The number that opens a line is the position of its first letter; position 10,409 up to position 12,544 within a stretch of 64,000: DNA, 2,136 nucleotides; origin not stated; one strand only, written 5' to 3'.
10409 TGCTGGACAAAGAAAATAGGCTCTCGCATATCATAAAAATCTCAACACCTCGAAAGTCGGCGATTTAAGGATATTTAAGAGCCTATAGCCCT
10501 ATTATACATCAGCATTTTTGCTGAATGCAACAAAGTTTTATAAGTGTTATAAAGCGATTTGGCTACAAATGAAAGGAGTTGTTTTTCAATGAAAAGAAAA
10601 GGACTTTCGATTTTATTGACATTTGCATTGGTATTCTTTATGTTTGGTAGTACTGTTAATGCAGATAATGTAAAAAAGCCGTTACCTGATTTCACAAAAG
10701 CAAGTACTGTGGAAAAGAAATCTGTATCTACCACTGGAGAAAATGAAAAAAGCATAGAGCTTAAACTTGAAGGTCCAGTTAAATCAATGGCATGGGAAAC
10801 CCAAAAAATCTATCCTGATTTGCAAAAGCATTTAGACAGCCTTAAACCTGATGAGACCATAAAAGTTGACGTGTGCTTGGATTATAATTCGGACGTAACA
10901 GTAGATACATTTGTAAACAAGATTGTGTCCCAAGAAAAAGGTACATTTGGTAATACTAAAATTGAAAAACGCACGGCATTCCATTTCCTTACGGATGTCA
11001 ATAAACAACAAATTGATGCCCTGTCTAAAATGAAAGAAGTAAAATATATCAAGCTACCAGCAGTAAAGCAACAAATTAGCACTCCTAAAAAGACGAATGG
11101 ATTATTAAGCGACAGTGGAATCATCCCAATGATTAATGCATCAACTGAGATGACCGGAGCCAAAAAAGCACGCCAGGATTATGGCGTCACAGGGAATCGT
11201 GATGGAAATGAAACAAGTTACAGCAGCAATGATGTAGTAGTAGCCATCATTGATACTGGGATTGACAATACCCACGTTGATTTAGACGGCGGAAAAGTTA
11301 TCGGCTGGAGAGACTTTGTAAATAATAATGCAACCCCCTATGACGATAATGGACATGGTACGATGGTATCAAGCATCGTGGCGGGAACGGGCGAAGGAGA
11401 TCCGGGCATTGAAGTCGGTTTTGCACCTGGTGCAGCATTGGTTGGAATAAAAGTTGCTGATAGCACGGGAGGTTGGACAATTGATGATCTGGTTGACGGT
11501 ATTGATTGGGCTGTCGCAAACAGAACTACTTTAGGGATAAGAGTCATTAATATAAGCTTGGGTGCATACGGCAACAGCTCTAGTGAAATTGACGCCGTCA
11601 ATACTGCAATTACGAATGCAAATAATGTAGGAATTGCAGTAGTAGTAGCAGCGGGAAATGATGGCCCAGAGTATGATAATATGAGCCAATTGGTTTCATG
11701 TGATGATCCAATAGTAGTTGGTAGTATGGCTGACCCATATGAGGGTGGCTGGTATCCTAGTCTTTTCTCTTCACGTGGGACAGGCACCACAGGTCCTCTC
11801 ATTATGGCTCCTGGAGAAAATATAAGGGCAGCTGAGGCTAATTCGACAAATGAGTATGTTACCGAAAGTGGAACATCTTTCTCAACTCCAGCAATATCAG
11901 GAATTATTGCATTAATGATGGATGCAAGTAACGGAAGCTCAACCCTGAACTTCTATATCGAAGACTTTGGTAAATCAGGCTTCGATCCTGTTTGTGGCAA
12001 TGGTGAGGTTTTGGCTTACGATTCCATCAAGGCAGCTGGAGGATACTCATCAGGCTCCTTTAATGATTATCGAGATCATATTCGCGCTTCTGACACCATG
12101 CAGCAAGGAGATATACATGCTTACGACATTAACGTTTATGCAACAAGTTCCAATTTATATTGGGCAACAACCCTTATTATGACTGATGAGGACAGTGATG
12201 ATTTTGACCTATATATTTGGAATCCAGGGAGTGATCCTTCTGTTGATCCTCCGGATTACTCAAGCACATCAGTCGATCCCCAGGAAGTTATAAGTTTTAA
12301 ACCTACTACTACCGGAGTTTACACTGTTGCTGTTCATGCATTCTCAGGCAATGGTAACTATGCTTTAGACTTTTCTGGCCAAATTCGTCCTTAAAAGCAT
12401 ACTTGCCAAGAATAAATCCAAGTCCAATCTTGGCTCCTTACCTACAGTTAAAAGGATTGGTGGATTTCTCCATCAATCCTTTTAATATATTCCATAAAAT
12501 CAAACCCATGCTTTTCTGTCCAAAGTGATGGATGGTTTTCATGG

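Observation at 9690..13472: AT-rich (about 33% GC) island encoding a secreted S8 subtilase convergent with a secreted BsuPI-like protease-inhibitor protein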

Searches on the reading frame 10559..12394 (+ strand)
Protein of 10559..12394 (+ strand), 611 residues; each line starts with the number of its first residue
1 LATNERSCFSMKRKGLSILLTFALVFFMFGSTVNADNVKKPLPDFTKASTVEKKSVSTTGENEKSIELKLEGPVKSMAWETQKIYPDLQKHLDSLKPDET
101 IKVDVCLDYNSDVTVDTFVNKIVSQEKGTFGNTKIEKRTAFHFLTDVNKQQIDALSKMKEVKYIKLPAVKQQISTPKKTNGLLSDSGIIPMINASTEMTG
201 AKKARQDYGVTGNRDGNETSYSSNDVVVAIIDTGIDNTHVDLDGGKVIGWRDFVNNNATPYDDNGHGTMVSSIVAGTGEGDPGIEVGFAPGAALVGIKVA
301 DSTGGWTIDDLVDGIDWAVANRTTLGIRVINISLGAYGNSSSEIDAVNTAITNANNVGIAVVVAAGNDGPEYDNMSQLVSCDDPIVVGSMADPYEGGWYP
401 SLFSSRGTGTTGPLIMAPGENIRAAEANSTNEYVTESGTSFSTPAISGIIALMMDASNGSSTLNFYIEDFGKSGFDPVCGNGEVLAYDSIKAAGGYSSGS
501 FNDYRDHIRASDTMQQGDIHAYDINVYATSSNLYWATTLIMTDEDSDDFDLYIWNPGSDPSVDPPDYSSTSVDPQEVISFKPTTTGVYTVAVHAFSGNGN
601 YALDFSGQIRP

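Call 4: search_protein_families(library=pfam, proteins=[window:10559-12394:+], max_evalue=0.01)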
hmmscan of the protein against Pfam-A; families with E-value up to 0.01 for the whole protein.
window:10559-12394:+ (611 aa): 2 families
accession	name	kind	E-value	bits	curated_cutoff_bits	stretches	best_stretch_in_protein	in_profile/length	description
PF00082.27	Peptidase_S8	-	3e-38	132.2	21.8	1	224-458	2-258/288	Subtilase family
PF04151.21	PPC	-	0.0054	18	25.9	1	540-593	17-69/70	Bacterial pre-peptidase C-terminal domain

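Call 11: find_homologous_proteins(query=window:10589-12394:+)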
Query window:10589-12394:+ (601 aa): 2208 proteins with E <= 0.001 among 8000 candidates; the best 120 are listed.
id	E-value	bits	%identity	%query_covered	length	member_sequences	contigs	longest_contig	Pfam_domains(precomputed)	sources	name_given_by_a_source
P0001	0.0e+0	1346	100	100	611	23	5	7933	PF00082.28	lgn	-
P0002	1.2e-216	739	59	99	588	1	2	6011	PF00082.28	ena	-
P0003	4.1e-180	618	51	99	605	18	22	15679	PF00082.28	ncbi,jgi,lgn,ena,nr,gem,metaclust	ncbi:MAG: S8 family serine peptidase [Syntrophomonadaceae bacterium]|jgi:serine protease AprX|nr:S8 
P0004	1.5e-172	593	51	99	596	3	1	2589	PF00082.28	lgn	-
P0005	3.4e-163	563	61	71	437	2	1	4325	PF00082.28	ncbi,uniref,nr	ncbi:MAG: putative proteinase [Candidatus Carbobacillus altaicus]|uniref:Peptidase S8/S53 domain-con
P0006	3.9e-154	533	51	88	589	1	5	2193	PF00082.28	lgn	-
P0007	1.7e-136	474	48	86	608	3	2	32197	PF00082.28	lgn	-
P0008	5.6e-136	473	45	97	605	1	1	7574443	PF00082.28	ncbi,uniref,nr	ncbi:peptidase S8 [Paenibacillus oralis]|uniref:Peptidase S8 n=1 Tax=Paenibacillus oralis TaxID=2490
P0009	1.4e-133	465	43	99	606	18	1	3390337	PF00082.28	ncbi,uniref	ncbi:S8 family serine peptidase [Paenibacillus sp. NPDC056933]|uniref:S8 family serine peptidase n=1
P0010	5.8e-133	463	43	98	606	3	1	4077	PF00082.28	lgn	-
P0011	1.2e-128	448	46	86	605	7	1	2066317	PF00082.28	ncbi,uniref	ncbi:S8 family serine peptidase [Paenibacillus dendritiformis]|uniref:S8 family peptidase n=1 Tax=Pa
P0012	2.9e-128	447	44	93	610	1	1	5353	PF00082.28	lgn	-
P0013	2.0e-126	441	43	99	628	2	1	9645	PF00082.28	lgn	-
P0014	1.4e-125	438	43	99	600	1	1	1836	PF00082.28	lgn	-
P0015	3.3e-125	437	44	99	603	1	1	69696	PF00082.28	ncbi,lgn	ncbi:MAG: S8 family serine peptidase [Paenibacillaceae bacterium]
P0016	3.6e-122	427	45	85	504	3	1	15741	PF00082.28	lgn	-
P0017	1.6e-120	422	42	100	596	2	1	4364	PF00082.28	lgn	-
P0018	4.2e-120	420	43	100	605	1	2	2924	PF00082.28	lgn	-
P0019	6.3e-120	420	45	87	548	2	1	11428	PF00082.28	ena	-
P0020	6.2e-119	416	40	99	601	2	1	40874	PF00082.28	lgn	-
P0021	2.8e-118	414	41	99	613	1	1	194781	PF00082.28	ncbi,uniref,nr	ncbi:S8 family serine peptidase [Tissierella sp. MSJ-40]|uniref:S8 family serine peptidase n=1 Tax=T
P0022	3.1e-118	414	40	100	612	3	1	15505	PF00082.28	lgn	-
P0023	3.0e-117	411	41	100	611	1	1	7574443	PF00082.28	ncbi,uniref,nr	ncbi:hypothetical protein EHV15_09885 [Paenibacillus oralis]|uniref:Peptidase S8/S53 domain-containi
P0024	4.9e-116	407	40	100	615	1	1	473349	PF00082.28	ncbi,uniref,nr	ncbi:hypothetical protein J41TS12_06410 [Paenibacillus antibioticophila]|uniref:Peptidase S8/S53 dom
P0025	1.2e-114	402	44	80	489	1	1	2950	PF00082.28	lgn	-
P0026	1.5e-113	399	42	92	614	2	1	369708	PF00082.28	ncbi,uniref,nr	ncbi:S8 family serine peptidase [Paenibacillus senegalimassiliensis]|uniref:S8 family serine peptida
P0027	2.1e-111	392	39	99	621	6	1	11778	PF00082.28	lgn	-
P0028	4.4e-109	384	43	88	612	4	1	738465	PF00082.28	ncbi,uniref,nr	ncbi:S8 family serine peptidase [Paenibacillus faecis]|uniref:S8 family serine peptidase n=1 Tax=Pae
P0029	1.4e-101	359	38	100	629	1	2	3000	PF00082.28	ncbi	-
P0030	1.1e-98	349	44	79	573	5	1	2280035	PF04151.22,PF00082.28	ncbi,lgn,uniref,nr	ncbi:S8 family serine peptidase [Thermosediminibacter oceani]|uniref:Peptidase S8 and S53 subtilisin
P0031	1.3e-96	343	42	87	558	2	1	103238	PF04151.22,PF05922.22,PF18237.7,PF00082.28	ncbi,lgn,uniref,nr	ncbi:S8 family serine peptidase [Effusibacillus pohliae]|uniref:S8 family serine peptidase n=1 Tax=E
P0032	2.2e-96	342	43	77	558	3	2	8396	PF04151.22,PF00082.28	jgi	-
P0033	3.0e-96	341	43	88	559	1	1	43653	PF04151.22,PF05922.22,PF00082.28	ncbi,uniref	ncbi:S8 family serine peptidase [Effusibacillus consociatus]|uniref:S8 family serine peptidase n=1 T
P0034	3.5e-96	341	40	91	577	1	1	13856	PF04151.22,PF05922.22,PF00082.28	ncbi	-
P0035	4.4e-96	341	38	99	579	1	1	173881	PF04151.22,PF05922.22,PF00082.28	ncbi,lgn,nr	ncbi:MAG: S8 family serine peptidase [Firmicutes bacterium]|nr:S8 family serine peptidase [Candidatu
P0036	8.9e-96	340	41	87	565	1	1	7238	PF04151.22,PF18237.7,PF00082.28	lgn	-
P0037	2.3e-95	339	43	77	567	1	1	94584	PF04151.22,PF18237.7,PF00082.28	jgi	-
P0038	2.4e-95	339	47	68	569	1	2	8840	PF04151.22,PF05922.22,PF00082.28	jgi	jgi:serine protease AprX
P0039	3.8e-95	338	44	77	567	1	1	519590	PF04151.22,PF18237.7,PF00082.28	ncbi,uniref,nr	ncbi:S8 family serine peptidase [Hazenella coriacea]|uniref:Serine protease AprX n=1 Tax=Hazenella c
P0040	3.9e-95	338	42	88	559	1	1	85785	PF04151.22,PF05922.22,PF00082.28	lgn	-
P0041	4.8e-95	337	41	88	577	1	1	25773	PF04151.22,PF05922.22,PF00082.28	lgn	-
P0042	9.2e-95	337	47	70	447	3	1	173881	PF04151.22,PF00082.28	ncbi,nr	ncbi:MAG: S8 family serine peptidase [Firmicutes bacterium]|nr:S8 family serine peptidase [Candidatu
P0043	1.4e-94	336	41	88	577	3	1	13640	PF04151.22,PF05922.22,PF00082.28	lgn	-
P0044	2.9e-94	335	43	73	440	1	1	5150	PF04151.22,PF00082.28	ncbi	-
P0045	7.4e-94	334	41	99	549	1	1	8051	PF04151.22,PF00082.28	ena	-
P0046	7.7e-94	334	41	92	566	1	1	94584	PF04151.22,PF18237.7,PF00082.28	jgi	-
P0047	8.5e-94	333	40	99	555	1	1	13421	PF04151.22,PF05922.22,PF00082.28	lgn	-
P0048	2.1e-93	332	41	88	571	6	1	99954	PF04151.22,PF00082.28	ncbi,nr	ncbi:S8 family serine peptidase [Calorimonas adulescens]|nr:S8 family serine peptidase [Calorimonas 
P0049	2.2e-93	332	44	77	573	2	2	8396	PF04151.22,PF00082.28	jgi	-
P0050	2.5e-93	332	41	91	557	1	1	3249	PF04151.22,PF05922.22,PF00082.28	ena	-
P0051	3.8e-93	331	44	74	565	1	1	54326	PF04151.22,PF05922.22,PF18237.7,PF00082.28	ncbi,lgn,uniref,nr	ncbi:S8 family serine peptidase [Thermoflavimicrobium dichotomicum]|uniref:Serine protease AprX n=1 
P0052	4.0e-93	331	43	77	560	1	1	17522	PF04151.22,PF05922.22,PF18237.7,PF00082.28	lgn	-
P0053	5.5e-93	331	39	87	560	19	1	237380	PF04151.22,PF18237.7,PF00082.28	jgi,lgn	jgi:serine protease AprX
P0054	6.2e-93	331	43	77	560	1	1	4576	PF04151.22,PF05922.22,PF18237.7,PF00082.28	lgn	-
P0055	6.3e-93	330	40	93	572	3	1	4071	PF04151.22,PF00082.28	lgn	-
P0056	8.5e-93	330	40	87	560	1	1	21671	PF04151.22,PF05922.22,PF18237.7,PF00082.28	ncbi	ncbi:MAG: S8 family serine peptidase [Candidatus Aminicenantia bacterium]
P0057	2.3e-92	329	43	77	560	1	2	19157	PF04151.22,PF18237.7,PF00082.28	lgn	-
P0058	2.9e-92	328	43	87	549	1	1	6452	PF04151.22,PF05922.22,PF00082.28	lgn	-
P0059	3.0e-92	328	40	86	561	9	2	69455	PF04151.22,PF00082.28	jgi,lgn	jgi:serine protease AprX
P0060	4.6e-92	328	40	95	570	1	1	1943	PF04151.22,PF05922.22,PF18237.7,PF00082.28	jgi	jgi:serine protease AprX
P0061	4.7e-92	328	42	87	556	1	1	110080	PF04151.22,PF05922.22,PF18237.7,PF00082.28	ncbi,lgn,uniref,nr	ncbi:serine protease AprX [Tumebacillus sp. BK434]|uniref:S8 family serine peptidase n=1 Tax=Tumebac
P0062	5.3e-92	327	40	81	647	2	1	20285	PF04151.22,PF18962.8,PF00082.28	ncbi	-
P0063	5.6e-92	327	39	90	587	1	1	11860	PF04151.22,PF18237.7,PF00082.28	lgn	-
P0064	6.2e-92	327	42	88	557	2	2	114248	PF04151.22,PF05922.22,PF00082.28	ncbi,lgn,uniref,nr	ncbi:peptidase S8 [Effusibacillus lacus]|uniref:Peptidase S8 n=1 Tax=Effusibacillus lacus TaxID=1348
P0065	6.3e-92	327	43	75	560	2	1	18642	PF04151.22,PF00082.28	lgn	-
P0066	6.5e-92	327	41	88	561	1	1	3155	PF04151.22,PF00082.28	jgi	jgi:serine protease AprX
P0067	6.9e-92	327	40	87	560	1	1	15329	PF04151.22,PF18237.7,PF00082.28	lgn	-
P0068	1.0e-91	326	41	87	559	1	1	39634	PF04151.22,PF05922.22,PF18237.7,PF00082.28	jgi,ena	-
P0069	1.1e-91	326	40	98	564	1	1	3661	PF04151.22,PF00082.28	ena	-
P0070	1.1e-91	326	44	87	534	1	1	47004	PF04151.22,PF05922.22,PF18237.7,PF00082.28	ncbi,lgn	-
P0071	1.2e-91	326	40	99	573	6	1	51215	PF04151.22,PF00082.28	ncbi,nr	ncbi:MAG: S8 family serine peptidase [Caloramator sp.]|nr:S8 family serine peptidase [Caloramator sp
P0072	1.4e-91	326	41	81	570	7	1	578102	PF04151.22,PF05922.22,PF00082.28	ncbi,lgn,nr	ncbi:MAG: S8 family serine peptidase [Bacillota bacterium]|nr:S8 family serine peptidase [Bacillota 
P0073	1.6e-91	326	42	80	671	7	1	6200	PF04151.22,PF05922.22,PF00082.28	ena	-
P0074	1.7e-91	326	42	87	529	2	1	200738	PF04151.22,PF00082.28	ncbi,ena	-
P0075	1.8e-91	326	43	77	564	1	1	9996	PF04151.22,PF18237.7,PF00082.28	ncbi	ncbi:MAG: S8 family serine peptidase [Ruminiclostridium sp.]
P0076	1.9e-91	326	42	85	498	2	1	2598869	PF04151.22,PF05922.22,PF00082.28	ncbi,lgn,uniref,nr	ncbi:S8 family serine peptidase [Caloramator sp. Dgby_cultured_2]|uniref:S8 family serine peptidase 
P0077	2.0e-91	326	40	85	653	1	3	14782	PF04151.22,PF18237.7,PF18962.8,PF00082.28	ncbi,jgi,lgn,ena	-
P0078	2.0e-91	326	40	87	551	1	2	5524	PF04151.22,PF05922.22,PF00082.28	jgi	jgi:serine protease AprX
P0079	3.8e-91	325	42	89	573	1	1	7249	PF04151.22,PF18237.7,PF00082.28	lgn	-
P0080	3.9e-91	325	48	68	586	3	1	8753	PF04151.22,PF05922.22,PF00082.28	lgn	-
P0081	5.2e-91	324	43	75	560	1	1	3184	PF04151.22,PF00082.28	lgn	-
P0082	6.6e-91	324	40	87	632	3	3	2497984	PF04151.22,PF05922.22,PF00082.28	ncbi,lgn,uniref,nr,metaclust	ncbi:S8 family serine peptidase [Thermaerobacter subterraneus]|uniref:Subtilisin-like serine proteas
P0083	6.7e-91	324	42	90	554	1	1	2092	PF04151.22,PF18237.7,PF00082.28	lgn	-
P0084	6.8e-91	324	38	91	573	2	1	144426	PF04151.22,PF18237.7,PF00082.28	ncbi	-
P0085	7.4e-91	324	43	88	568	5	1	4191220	PF04151.22,PF18237.7,PF00082.28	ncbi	-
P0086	8.1e-91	324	42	77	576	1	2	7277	PF04151.22,PF05922.22,PF00082.28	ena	-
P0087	9.5e-91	323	42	88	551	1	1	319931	PF04151.22,PF05922.22,PF18237.7,PF00082.28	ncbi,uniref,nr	ncbi:S8 family serine peptidase [Brevibacillus dissolubilis]|uniref:S8 family serine peptidase n=1 T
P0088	1.0e-90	323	40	85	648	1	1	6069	PF04151.22,PF18962.8,PF00082.28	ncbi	-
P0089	1.7e-90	322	47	68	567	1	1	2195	PF04151.22,PF05922.22,PF18237.7,PF00082.28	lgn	-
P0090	1.9e-90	322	39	82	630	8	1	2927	PF00082.28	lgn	-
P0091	2.2e-90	322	39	88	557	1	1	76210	PF04151.22,PF00082.28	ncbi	ncbi:MAG: S8 family serine peptidase [Bacillota bacterium]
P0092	3.6e-90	321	40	87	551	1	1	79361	PF04151.22,PF00082.28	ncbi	-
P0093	4.5e-90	321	42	87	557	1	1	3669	PF04151.22,PF05922.22,PF00082.28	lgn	-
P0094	5.0e-90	321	39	99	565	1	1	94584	PF04151.22,PF18237.7,PF00082.28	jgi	-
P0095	9.2e-90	320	38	99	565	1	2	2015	PF04151.22,PF18237.7,PF00082.28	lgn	-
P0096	1.0e-89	320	37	99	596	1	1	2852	PF00082.28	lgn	-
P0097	1.3e-89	320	39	91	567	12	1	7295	PF04151.22,PF05922.22,PF18237.7,PF00082.28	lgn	-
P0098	1.4e-89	319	41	85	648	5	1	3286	PF04151.22,PF18237.7,PF00082.28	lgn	-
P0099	1.6e-89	319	40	85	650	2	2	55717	PF04151.22,PF18237.7,PF18962.8,PF00082.28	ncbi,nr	ncbi:MAG: S8 family serine peptidase [candidate division WOR-3 bacterium]|nr:S8 family serine peptid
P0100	2.0e-89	319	41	85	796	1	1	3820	PF00041.28,PF00082.28,PF16656.12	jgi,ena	-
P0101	2.2e-89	319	38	87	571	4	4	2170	PF04151.22,PF00082.28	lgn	-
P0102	2.6e-89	319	40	90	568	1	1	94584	PF04151.22,PF18237.7,PF00082.28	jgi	-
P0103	2.6e-89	319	42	73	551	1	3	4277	PF04151.22,PF05922.22,PF00082.28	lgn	-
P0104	2.7e-89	318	41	85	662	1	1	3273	PF04151.22,PF18237.7,PF18962.8,PF00082.28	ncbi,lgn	-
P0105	3.0e-89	318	44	75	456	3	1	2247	PF00082.28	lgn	-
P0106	3.2e-89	318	39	100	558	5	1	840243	PF04151.22,PF00082.28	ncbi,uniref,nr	ncbi:S8 family serine peptidase [Tumebacillus sp. DT12]|uniref:S8 family serine peptidase n=1 Tax=Tu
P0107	3.5e-89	318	39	87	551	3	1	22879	PF04151.22,PF00082.28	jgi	jgi:serine protease AprX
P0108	4.1e-89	318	38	87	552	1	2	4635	PF04151.22,PF00082.28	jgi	-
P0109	6.7e-89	317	38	100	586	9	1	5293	PF04151.22,PF18237.7,PF00082.28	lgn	-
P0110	7.6e-89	317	40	85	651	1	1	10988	PF04151.22,PF18237.7,PF18962.8,PF00082.28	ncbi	-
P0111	8.1e-89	317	43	91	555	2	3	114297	PF04151.22,PF18237.7,PF00082.28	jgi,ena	-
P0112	8.5e-89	317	42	77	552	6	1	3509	PF04151.22,PF00082.28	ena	-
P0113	8.8e-89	317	39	87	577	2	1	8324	PF04151.22,PF05922.22,PF18237.7,PF00082.28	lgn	-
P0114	1.1e-88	316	38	85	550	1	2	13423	PF04151.22,PF18237.7,PF00082.28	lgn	-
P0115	1.3e-88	316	44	73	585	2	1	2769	PF04151.22,PF00082.28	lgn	-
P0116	1.4e-88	316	41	87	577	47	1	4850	PF18237.7,PF00082.28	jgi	jgi:serine protease AprX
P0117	1.6e-88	316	40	100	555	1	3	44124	PF04151.22,PF05922.22,PF18237.7,PF00082.28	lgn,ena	-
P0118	1.8e-88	316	39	90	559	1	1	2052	PF04151.22,PF18237.7,PF00082.28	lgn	-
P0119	1.8e-88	316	38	99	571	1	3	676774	PF04151.22,PF05922.22,PF00082.28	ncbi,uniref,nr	ncbi:S8 family serine peptidase [Paenactinomyces guangxiensis]|uniref:S8 family serine peptidase n=1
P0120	1.9e-88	316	41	77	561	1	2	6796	PF00082.28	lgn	-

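Call 12: find_encoding_contigs(protein=P0001, flank=10000, max_places=10)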
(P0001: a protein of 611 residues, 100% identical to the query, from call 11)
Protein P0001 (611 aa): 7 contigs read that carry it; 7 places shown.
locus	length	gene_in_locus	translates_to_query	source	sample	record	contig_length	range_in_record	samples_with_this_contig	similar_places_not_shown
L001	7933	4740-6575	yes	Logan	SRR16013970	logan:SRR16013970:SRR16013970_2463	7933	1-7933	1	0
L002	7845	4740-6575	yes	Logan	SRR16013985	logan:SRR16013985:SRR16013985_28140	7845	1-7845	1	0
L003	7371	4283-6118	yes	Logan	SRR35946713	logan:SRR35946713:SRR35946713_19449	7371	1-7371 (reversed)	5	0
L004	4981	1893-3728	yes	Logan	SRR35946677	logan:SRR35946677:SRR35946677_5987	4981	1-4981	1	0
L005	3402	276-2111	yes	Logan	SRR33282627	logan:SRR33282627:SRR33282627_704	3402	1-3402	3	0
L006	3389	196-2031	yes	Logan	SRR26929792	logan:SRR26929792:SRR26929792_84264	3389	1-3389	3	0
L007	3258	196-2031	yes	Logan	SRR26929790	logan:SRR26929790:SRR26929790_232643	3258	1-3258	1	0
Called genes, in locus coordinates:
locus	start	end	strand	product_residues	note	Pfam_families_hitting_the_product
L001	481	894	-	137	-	PF00665:rve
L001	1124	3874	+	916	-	PF25023:TEN_YD-shell (faint), PF05593:RHS_repeat (weak)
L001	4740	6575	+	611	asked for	PF00082:Peptidase_S8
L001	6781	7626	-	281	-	PF12690:BsuPI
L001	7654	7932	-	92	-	?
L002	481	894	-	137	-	PF00665:rve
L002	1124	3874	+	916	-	PF25023:TEN_YD-shell (faint), PF05593:RHS_repeat (weak)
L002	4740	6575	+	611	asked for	PF00082:Peptidase_S8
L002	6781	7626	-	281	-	PF12690:BsuPI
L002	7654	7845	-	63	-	?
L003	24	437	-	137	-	PF00665:rve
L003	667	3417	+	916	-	PF25023:TEN_YD-shell (faint), PF05593:RHS_repeat (weak)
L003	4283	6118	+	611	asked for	PF00082:Peptidase_S8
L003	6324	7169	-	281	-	PF12690:BsuPI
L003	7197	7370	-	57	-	?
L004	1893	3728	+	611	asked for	PF00082:Peptidase_S8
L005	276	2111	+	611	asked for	PF00082:Peptidase_S8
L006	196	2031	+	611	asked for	PF00082:Peptidase_S8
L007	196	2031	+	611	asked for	PF00082:Peptidase_S8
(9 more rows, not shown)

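Call 13: find_encoding_contigs(protein=P0002, flank=10000, max_places=6)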
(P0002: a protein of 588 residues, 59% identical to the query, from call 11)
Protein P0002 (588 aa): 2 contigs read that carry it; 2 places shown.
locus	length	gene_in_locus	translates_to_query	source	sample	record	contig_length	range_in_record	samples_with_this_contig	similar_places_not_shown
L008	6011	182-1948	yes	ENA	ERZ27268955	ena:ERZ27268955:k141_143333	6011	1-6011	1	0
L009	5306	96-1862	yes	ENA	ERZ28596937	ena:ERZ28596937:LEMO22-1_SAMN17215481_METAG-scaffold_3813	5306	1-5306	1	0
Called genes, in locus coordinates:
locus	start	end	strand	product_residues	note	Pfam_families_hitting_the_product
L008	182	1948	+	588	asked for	PF00082:Peptidase_S8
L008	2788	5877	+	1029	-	PF07695:7TMR-DISM_7TM (weak), PF00512:HisKA (faint), PF02518:HATPase_c, PF00072:Response_reg, PF06580:His_kinase, PF02518:HATPase_c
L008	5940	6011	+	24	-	?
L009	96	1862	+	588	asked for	PF00082:Peptidase_S8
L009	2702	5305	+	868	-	?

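Call 30: find_related_loci(query=window:10589-12394:+, collection=genome_contigs, flank=10000)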
Query window:10589-12394:+ (601 aa) in genome_contigs; peptide patterns used: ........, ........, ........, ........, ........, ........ (x = any residue, [..] = any of these).
53 stretches matched a pattern, but none encodes a relative of the query by tblastn (E <= 1e-3).
